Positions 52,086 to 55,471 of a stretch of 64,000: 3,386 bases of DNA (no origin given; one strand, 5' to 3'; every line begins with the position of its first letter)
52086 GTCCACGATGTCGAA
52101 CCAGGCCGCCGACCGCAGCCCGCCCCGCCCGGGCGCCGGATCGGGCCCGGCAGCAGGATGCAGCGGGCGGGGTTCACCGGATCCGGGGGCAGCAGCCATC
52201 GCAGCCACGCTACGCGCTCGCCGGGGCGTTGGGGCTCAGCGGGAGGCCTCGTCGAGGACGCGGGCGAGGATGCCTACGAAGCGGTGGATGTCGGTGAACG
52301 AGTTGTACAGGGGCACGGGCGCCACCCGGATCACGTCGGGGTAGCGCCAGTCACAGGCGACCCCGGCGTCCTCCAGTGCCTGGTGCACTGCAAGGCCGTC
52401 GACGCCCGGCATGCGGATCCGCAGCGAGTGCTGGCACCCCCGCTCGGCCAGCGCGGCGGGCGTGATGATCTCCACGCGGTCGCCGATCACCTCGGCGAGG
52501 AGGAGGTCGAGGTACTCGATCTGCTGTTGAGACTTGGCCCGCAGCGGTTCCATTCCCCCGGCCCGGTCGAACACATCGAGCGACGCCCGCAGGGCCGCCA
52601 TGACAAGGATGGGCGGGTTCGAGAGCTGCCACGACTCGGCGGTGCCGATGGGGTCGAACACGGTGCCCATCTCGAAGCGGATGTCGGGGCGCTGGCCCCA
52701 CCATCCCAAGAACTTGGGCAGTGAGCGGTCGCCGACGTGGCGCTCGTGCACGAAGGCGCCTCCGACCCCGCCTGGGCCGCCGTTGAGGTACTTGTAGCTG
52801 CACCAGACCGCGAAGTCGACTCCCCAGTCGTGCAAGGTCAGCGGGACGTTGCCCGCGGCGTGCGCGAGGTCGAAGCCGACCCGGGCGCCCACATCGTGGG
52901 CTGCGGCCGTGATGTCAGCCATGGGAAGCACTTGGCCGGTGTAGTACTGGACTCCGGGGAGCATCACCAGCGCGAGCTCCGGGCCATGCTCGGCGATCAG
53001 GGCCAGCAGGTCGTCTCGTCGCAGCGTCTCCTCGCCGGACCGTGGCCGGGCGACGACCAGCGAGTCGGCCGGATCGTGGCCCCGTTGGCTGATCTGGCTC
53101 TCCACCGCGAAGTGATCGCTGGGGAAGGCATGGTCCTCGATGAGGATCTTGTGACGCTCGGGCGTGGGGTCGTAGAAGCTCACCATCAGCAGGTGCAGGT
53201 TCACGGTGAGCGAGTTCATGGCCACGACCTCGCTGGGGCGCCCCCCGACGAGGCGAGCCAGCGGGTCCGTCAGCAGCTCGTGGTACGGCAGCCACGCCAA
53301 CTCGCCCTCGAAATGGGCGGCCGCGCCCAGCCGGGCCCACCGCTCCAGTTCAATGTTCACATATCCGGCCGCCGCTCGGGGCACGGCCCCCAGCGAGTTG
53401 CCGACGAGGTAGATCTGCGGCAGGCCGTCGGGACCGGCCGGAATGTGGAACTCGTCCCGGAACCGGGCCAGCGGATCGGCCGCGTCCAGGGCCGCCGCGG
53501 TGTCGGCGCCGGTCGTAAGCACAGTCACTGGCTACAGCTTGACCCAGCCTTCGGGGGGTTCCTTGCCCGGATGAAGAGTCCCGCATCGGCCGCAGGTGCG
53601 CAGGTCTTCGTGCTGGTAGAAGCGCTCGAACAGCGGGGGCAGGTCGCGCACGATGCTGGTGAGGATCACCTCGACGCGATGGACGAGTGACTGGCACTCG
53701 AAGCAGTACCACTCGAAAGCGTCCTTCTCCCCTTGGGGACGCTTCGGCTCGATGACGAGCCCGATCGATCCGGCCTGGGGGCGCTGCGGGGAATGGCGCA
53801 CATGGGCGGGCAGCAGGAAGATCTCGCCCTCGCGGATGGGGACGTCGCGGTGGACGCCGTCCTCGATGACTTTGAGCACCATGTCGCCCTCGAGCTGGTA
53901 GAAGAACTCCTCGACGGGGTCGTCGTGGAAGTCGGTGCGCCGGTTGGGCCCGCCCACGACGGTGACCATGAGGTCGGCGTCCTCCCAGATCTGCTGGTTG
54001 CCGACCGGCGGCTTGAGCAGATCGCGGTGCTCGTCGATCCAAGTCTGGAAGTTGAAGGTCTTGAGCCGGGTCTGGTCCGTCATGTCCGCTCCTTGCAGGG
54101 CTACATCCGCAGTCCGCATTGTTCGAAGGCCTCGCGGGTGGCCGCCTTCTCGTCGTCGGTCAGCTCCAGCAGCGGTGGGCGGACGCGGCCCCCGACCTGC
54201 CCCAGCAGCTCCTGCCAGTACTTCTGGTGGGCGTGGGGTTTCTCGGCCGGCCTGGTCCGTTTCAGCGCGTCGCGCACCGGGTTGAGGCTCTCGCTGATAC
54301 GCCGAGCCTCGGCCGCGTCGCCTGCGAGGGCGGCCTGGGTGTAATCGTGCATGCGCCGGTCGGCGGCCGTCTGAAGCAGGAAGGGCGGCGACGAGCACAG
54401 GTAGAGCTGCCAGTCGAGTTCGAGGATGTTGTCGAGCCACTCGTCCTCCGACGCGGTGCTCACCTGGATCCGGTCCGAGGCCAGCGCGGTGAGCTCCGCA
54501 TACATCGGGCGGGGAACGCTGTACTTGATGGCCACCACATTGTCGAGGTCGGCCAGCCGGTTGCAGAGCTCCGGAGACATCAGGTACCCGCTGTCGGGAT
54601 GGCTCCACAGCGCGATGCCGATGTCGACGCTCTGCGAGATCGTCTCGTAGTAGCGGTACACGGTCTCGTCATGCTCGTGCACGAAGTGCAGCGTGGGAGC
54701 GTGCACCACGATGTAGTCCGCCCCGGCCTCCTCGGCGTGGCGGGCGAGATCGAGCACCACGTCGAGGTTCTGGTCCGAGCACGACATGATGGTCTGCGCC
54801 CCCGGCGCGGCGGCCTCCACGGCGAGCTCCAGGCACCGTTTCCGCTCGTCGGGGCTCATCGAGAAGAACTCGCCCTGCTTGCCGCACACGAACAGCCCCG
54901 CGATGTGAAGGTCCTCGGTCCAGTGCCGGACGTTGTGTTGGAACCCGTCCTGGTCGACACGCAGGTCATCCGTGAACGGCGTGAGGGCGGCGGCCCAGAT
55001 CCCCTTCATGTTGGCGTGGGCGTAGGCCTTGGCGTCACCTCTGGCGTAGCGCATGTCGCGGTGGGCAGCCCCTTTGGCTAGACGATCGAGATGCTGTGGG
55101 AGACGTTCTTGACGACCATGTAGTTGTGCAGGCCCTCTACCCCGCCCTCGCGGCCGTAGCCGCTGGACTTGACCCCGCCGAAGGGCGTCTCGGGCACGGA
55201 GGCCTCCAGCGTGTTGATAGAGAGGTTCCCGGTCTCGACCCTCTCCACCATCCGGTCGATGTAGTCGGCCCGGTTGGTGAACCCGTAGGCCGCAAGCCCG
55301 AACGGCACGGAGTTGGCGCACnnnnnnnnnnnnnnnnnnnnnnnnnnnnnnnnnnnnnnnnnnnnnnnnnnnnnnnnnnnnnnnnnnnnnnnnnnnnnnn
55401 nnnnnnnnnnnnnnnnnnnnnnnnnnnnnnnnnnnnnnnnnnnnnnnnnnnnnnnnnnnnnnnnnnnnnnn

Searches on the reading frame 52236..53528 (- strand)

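Call 69: search_protein_families(library=pfam, proteins=[window:52236-53528:-], max_evalue=0.00001)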
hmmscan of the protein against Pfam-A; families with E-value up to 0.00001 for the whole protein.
window:52236-53528:- (430 aa): 2 families
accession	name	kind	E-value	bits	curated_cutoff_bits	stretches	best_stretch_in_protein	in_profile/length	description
PF22580.2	KYNU_C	-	1.1e-21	77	27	1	329-421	1-90/90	Kynureninase C-terminal domain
PF00266.25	Aminotran_5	-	8.4e-13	48.5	21.5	1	99-391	62-334/371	Aminotransferase class-V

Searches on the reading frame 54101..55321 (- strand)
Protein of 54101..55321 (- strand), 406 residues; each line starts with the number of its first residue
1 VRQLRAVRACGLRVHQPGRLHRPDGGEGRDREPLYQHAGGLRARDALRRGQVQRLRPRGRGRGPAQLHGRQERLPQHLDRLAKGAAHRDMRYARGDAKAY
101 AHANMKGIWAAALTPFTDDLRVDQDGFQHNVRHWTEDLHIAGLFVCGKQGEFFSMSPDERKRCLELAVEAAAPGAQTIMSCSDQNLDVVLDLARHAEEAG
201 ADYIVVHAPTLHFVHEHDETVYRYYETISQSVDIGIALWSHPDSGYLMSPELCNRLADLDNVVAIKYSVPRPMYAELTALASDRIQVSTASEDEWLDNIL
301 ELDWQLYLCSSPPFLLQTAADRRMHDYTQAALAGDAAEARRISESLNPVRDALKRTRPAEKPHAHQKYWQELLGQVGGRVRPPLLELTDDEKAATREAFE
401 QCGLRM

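Call 69: search_protein_families(library=pfam, proteins=[window:54101-55321:-], max_evalue=0.00001)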
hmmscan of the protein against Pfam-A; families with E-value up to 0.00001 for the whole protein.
window:54101-55321:- (406 aa): 1 family
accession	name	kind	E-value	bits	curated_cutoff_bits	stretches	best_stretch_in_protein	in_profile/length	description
PF00701.28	DHDPS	-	1.6e-30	106.3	22.1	1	105-400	2-287/289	Dihydrodipicolinate synthetase family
